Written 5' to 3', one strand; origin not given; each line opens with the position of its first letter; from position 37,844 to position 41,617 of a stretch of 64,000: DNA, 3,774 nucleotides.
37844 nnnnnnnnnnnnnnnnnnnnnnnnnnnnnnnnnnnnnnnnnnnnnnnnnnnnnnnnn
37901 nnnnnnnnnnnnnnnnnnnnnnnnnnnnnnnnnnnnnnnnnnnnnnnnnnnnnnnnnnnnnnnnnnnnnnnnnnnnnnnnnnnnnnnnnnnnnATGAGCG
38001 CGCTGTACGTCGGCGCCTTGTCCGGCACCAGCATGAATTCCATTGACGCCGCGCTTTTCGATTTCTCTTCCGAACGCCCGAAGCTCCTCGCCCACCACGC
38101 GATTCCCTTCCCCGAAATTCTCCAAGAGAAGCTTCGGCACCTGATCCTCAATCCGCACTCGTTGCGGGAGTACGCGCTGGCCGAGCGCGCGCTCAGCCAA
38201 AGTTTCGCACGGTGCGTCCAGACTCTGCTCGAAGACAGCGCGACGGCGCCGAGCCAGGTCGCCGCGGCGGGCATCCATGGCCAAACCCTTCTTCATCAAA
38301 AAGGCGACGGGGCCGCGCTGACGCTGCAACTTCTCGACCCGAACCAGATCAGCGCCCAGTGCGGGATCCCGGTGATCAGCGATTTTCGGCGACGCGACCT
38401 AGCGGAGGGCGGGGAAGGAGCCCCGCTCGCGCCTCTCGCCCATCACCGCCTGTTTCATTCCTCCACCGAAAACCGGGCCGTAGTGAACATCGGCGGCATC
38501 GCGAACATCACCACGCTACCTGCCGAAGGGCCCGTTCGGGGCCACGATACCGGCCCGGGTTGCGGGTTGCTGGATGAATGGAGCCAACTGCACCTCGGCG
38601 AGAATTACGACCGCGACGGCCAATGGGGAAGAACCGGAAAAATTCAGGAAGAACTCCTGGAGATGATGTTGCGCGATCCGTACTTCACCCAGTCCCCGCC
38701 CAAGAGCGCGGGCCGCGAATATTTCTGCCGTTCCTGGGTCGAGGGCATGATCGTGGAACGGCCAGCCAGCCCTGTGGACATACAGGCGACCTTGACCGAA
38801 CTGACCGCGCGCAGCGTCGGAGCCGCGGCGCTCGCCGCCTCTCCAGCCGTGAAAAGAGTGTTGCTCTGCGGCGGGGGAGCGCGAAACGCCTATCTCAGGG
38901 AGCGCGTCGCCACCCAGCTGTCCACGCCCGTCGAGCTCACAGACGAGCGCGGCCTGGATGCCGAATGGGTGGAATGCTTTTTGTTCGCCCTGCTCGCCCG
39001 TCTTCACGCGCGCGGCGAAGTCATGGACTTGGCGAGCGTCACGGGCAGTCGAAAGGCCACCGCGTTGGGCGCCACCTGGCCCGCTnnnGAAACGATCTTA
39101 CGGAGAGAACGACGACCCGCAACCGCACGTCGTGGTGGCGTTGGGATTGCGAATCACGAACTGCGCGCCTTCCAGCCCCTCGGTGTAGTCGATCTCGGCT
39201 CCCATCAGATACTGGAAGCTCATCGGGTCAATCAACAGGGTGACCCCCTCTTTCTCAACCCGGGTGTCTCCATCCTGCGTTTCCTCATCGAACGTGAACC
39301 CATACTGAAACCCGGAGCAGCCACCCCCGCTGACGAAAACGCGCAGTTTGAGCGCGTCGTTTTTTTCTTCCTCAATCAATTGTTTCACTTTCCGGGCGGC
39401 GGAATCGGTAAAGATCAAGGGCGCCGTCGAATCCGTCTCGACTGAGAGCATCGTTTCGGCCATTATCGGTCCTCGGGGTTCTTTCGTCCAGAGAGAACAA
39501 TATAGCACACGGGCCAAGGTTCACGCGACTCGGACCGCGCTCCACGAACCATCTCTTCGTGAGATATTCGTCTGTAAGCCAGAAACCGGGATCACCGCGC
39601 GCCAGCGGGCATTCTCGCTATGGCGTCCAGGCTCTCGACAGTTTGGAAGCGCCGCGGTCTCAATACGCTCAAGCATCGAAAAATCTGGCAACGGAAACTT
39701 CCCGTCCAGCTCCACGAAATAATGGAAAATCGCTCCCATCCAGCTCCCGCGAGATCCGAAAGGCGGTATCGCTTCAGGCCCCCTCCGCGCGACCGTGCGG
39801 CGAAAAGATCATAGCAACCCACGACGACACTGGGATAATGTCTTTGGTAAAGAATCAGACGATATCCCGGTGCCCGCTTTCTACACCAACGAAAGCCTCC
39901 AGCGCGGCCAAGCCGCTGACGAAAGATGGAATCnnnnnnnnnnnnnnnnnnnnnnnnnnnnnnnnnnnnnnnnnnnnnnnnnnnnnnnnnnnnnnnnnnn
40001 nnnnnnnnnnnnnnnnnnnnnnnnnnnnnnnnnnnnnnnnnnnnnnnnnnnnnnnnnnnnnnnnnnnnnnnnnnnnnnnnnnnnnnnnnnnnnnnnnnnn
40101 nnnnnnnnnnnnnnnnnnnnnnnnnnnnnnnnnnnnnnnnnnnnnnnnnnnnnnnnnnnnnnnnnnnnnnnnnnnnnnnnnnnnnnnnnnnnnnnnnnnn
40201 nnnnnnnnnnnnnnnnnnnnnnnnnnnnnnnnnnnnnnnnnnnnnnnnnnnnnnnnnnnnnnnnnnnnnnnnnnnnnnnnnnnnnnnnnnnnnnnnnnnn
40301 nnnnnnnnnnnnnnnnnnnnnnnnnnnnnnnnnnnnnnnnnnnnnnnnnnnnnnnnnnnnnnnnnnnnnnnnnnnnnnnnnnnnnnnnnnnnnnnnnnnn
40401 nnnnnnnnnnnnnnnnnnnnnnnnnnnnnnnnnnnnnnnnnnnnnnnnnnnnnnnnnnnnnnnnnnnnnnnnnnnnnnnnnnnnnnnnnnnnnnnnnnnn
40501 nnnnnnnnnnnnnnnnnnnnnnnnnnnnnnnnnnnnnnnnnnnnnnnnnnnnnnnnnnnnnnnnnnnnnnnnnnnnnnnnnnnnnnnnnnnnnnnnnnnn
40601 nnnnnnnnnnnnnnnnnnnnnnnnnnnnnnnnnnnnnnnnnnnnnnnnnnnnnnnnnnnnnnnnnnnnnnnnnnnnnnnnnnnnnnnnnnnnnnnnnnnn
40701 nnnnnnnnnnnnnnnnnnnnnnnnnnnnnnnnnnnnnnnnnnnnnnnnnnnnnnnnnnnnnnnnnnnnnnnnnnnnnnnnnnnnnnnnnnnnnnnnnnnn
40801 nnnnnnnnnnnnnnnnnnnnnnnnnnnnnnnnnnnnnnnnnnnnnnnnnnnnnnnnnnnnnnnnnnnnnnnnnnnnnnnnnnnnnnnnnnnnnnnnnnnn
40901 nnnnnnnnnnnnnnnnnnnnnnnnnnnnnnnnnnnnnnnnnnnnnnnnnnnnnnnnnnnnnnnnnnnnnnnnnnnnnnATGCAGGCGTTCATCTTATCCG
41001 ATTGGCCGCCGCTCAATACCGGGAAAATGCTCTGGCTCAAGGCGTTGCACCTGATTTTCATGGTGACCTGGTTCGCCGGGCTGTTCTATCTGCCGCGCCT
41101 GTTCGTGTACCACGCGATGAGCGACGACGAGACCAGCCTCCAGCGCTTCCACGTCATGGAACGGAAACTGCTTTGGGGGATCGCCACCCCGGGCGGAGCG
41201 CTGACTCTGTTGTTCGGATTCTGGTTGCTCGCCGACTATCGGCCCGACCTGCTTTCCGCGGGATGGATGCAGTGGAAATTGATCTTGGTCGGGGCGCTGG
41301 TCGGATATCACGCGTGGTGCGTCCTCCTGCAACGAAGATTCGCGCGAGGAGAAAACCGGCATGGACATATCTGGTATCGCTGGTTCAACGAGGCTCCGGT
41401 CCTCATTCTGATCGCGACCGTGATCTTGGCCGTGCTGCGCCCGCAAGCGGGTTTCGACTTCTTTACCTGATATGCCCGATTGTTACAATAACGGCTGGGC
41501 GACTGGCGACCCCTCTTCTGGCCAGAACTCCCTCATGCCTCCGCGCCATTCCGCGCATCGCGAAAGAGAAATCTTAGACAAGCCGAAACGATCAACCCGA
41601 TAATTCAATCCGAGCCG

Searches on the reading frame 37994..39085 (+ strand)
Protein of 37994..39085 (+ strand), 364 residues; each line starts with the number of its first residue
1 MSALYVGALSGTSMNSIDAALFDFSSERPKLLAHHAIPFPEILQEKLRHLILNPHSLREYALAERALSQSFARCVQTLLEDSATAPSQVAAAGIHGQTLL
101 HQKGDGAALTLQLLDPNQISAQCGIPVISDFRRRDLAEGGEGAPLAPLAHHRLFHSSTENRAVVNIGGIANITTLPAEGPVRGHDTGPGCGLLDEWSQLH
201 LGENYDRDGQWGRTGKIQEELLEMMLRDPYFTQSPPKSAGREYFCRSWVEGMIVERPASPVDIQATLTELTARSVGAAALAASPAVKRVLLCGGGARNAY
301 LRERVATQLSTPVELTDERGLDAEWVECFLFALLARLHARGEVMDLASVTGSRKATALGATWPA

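Call 66: list_cluster_members(proteins=[window:37994-39085:+, window:40979-41467:+, window:47180-47866:+, window:39937-41061:-, window:47841-48806:-])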
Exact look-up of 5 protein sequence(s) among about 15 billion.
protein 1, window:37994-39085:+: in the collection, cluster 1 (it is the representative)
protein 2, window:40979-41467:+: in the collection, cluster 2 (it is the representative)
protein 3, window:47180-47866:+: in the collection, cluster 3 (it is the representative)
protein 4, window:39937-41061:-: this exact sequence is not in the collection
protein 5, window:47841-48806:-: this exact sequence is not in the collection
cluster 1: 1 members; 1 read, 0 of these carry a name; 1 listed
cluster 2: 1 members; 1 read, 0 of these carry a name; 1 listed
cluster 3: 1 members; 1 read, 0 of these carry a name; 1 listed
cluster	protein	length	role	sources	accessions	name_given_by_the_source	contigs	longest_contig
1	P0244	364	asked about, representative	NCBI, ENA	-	-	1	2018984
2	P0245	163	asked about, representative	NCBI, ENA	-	-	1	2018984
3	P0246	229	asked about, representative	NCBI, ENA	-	-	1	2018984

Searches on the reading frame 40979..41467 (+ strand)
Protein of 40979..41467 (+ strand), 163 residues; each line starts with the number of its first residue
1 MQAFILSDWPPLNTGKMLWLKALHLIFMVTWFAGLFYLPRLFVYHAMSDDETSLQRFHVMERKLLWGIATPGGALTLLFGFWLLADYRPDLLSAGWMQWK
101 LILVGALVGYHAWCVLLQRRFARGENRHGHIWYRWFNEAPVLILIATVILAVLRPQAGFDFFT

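Call 84: search_protein_families(library=pfam, proteins=[window:40979-41467:+], max_evalue=0.001)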
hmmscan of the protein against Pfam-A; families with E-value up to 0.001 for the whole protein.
window:40979-41467:+ (163 aa): 2 families
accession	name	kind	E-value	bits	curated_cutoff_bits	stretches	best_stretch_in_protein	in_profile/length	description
PF03653.18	UPF0093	-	1.6e-43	148.9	34.2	1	17-155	5-145/146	Uncharacterised protein family (UPF0093)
PF05425.18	CopD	-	6.8e-07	30.1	32.1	1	68-153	10-104/105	Copper resistance protein D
